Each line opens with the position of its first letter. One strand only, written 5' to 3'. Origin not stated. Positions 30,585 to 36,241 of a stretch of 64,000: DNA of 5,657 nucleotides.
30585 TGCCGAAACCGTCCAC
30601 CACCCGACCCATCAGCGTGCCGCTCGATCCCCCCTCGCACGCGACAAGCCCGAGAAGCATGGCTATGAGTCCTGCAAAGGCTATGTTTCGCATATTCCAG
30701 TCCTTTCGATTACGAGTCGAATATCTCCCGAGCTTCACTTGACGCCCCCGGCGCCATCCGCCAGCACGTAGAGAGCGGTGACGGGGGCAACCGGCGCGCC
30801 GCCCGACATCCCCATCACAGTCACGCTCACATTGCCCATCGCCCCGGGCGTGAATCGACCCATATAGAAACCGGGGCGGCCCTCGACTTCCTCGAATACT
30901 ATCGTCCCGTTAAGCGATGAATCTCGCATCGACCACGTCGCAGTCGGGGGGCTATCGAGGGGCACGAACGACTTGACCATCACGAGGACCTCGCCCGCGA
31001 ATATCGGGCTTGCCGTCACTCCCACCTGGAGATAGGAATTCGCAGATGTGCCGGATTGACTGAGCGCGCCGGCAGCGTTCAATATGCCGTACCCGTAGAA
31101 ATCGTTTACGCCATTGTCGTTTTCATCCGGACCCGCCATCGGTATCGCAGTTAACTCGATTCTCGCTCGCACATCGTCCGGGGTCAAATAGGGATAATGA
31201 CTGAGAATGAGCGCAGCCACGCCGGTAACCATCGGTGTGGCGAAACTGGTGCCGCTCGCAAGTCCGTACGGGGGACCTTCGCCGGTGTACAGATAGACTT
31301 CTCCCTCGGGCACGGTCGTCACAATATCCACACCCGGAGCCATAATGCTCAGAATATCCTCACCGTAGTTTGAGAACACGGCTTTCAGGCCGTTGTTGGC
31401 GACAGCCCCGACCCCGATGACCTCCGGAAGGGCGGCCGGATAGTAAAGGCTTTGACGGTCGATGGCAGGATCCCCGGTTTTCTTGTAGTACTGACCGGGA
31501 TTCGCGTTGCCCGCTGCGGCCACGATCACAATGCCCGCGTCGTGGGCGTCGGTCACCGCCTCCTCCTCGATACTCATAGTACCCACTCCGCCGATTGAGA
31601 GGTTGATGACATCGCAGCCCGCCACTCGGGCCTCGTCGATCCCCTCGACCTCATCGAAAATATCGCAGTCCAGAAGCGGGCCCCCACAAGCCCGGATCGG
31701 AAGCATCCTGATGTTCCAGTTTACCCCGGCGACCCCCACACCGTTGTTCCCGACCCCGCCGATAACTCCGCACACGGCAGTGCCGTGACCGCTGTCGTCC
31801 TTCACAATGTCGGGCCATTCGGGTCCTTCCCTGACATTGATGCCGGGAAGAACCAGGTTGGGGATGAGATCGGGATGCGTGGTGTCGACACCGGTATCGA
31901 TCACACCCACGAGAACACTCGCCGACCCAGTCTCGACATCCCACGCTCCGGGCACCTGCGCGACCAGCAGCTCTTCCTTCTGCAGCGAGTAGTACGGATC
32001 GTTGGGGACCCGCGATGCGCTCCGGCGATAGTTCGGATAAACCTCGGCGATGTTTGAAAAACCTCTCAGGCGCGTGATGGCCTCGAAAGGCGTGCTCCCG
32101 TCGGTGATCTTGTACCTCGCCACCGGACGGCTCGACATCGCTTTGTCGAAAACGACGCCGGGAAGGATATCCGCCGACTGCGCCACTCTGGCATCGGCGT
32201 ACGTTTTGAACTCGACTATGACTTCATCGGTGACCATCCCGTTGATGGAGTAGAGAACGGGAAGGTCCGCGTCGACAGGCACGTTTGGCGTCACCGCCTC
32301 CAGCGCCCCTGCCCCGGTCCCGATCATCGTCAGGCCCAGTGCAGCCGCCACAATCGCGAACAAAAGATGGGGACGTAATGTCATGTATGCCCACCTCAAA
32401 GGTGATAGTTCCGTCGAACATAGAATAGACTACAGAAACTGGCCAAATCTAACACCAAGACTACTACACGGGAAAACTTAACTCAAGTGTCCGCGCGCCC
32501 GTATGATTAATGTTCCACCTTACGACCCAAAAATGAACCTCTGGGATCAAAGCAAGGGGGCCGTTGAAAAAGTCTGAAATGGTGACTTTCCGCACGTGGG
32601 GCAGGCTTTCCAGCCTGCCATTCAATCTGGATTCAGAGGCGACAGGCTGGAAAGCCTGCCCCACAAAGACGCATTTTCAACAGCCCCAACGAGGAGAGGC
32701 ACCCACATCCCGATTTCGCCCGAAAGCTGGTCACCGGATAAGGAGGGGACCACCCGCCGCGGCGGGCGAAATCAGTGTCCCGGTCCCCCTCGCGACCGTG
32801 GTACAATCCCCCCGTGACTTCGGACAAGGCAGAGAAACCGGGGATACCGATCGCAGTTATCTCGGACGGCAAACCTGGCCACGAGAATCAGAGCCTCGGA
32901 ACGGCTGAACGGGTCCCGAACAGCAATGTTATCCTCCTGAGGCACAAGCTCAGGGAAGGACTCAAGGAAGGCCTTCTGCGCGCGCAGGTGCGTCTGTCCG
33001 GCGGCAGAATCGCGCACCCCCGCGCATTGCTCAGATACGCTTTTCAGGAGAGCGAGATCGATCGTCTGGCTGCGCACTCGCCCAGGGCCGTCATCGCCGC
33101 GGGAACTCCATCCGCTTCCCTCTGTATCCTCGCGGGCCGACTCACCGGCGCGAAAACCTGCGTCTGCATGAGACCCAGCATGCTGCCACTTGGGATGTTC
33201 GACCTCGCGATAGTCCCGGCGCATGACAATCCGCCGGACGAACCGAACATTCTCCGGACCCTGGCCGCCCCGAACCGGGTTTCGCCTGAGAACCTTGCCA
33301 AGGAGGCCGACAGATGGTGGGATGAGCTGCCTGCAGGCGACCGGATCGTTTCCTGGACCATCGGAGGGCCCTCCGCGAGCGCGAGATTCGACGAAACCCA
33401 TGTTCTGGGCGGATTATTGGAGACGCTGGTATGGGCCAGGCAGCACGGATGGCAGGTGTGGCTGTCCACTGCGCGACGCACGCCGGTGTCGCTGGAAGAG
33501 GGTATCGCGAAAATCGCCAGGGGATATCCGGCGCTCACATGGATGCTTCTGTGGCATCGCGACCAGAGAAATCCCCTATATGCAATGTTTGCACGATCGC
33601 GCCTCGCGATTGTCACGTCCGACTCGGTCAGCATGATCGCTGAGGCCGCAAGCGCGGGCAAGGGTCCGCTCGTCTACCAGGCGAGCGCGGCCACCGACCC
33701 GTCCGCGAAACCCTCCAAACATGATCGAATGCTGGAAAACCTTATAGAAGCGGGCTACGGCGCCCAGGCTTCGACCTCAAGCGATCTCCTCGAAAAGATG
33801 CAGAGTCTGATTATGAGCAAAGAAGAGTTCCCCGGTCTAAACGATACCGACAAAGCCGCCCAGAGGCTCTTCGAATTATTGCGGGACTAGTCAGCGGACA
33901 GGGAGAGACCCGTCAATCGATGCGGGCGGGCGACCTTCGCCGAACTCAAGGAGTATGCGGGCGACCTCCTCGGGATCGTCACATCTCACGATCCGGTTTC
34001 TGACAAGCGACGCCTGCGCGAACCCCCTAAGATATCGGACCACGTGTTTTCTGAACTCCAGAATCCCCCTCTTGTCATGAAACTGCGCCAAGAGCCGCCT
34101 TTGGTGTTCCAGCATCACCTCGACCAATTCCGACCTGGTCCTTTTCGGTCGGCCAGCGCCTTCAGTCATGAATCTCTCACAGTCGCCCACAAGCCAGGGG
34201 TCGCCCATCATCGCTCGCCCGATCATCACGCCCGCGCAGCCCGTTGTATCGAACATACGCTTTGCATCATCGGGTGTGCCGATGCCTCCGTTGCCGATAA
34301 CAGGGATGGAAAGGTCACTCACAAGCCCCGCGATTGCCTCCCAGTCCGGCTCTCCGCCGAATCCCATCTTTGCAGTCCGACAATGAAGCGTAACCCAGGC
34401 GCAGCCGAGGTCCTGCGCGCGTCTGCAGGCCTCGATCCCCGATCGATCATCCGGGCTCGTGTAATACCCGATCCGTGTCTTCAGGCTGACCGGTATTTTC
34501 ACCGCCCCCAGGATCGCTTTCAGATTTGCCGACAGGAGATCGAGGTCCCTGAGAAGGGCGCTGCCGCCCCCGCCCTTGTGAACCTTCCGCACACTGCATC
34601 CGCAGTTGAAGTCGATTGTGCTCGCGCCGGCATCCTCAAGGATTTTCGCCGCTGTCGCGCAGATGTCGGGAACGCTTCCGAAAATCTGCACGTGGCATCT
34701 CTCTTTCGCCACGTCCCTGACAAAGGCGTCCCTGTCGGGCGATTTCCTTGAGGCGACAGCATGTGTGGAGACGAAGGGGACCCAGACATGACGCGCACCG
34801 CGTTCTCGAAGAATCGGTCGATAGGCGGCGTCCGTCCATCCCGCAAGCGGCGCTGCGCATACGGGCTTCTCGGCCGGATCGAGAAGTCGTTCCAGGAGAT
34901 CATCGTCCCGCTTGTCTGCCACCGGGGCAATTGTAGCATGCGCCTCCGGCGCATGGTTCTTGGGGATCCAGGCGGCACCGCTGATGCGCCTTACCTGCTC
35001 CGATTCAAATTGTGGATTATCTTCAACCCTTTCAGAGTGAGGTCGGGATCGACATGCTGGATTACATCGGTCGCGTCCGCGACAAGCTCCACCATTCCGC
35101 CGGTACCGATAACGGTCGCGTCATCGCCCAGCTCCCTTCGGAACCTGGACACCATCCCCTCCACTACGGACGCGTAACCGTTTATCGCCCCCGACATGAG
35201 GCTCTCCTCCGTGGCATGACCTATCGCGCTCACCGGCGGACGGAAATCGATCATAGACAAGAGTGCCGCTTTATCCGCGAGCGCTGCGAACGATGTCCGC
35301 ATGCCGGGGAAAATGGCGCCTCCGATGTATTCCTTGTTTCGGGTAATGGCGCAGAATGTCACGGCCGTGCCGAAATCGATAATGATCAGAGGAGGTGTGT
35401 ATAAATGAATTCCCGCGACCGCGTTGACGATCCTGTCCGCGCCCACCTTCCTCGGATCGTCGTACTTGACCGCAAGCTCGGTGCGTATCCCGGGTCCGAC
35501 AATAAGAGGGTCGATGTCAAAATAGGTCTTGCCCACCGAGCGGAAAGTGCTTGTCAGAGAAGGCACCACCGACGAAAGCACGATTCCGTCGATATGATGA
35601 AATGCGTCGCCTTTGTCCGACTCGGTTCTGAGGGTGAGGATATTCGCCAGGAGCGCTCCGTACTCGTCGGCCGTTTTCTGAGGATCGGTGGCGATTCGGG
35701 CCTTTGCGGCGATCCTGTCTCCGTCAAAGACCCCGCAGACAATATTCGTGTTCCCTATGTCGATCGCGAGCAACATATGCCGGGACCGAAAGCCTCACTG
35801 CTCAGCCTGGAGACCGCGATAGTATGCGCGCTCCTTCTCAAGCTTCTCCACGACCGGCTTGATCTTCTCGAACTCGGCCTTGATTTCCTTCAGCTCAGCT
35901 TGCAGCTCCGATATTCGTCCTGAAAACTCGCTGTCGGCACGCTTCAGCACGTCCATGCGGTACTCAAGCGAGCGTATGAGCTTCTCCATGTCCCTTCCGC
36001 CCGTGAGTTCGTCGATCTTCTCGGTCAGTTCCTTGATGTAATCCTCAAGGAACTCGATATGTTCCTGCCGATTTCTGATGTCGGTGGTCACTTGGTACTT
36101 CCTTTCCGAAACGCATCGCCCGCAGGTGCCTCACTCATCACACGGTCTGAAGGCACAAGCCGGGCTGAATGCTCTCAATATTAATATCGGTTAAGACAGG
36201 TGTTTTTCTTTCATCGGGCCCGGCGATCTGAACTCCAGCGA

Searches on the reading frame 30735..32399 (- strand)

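Call 52: search_protein_families(library=pfam, proteins=[window:30735-32399:-], max_evalue=0.001)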
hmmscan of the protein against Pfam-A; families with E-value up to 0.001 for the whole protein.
window:30735-32399:- (554 aa): 1 family
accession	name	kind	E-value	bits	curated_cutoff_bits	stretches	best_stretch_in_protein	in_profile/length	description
PF00082.27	Peptidase_S8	-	6.4e-55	186.9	21.8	1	161-438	3-288/288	Subtilase family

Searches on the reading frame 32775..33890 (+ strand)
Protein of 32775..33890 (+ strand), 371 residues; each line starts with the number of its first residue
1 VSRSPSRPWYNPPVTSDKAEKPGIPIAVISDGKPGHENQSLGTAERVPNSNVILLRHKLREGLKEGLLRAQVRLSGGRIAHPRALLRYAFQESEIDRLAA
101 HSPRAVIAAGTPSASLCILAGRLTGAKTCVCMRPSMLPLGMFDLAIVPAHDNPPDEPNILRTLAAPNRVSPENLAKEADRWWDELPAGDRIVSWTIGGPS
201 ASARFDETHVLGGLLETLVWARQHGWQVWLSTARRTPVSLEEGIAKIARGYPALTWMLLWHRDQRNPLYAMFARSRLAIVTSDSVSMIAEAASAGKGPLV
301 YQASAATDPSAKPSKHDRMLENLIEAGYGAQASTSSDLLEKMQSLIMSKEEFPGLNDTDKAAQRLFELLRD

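Call 52: search_protein_families(library=pfam, proteins=[window:32775-33890:+], max_evalue=0.001)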
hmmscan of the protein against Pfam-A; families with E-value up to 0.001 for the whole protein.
window:32775-33890:+ (371 aa): 1 family
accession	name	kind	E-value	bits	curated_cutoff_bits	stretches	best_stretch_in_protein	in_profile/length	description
PF06258.17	Mito_fiss_Elm1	-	2.3e-51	175.2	27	1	34-367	1-302/304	Mitochondrial fission ELM1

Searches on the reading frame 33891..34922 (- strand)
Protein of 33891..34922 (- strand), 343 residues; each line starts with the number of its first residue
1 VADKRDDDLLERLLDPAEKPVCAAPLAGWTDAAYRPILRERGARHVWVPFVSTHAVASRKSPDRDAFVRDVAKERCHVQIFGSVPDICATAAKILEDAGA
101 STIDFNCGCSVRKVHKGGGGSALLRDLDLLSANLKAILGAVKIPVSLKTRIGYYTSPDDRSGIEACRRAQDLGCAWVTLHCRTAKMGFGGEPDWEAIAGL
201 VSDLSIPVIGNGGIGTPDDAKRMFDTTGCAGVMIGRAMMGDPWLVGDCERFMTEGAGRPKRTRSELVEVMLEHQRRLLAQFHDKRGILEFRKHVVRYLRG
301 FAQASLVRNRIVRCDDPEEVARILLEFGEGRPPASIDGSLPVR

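Call 52: search_protein_families(library=pfam, proteins=[window:33891-34922:-], max_evalue=0.001)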
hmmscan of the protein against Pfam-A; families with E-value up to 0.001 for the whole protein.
window:33891-34922:- (343 aa): 3 families
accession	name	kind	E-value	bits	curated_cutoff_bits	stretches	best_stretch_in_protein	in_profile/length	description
PF01207.24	Dus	-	1.6e-72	244.7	20.4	1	23-321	2-299/311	Dihydrouridine synthase (Dus)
PF00977.27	His_biosynth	-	4.3e-06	26.8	23.6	1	120-238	102-222/228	Histidine biosynthesis protein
PF05690.20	ThiG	-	5.4e-05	23.1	23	1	163-238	134-207/247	Thiazole biosynthesis protein ThiG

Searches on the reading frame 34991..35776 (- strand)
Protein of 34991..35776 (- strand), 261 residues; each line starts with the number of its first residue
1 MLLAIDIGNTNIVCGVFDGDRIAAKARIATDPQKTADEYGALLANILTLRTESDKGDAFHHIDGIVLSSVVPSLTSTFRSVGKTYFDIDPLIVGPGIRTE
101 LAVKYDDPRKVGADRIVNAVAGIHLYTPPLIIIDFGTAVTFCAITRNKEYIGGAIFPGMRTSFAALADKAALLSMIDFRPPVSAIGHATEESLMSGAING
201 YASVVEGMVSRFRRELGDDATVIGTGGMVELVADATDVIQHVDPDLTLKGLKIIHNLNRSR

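Call 52: search_protein_families(library=pfam, proteins=[window:34991-35776:-], max_evalue=0.001)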
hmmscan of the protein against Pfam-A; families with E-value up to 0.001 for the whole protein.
window:34991-35776:- (261 aa): 1 family
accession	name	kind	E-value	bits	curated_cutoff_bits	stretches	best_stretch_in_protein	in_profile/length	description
PF03309.20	Pan_kinase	-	1.7e-65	221.2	24.7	1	2-211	1-205/205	Type III pantothenate kinase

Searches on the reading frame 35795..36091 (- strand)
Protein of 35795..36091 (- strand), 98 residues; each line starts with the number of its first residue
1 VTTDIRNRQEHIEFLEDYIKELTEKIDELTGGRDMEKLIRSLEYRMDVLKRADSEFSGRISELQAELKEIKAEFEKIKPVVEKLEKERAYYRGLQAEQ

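Call 101: search_protein_families(library=pfam, proteins=[window:35795-36091:-], max_evalue=0.001)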
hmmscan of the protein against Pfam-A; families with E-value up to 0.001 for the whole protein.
window:35795-36091:- (98 aa): 5 families
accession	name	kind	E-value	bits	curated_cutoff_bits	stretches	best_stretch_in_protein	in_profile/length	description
PF16043.11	DUF4795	-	0.00017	21.5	34.8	0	36-89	6-59/208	Domain of unknown function (DUF4795)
PF07889.17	DUF1664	-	0.00021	21.7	34.6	0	14-86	45-115/124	Protein of unknown function (DUF1664)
PF04977.20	DivIC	-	0.00037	20.7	28.9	0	60-90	26-56/80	Septum formation initiator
PF05377.16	FlaC_arch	-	0.00076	20.3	27.8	0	55-84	11-40/55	Flagella accessory protein C (FlaC)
PF10779.14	XhlA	-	0.00098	19.7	34.7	0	35-72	9-46/67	Haemolysin XhlA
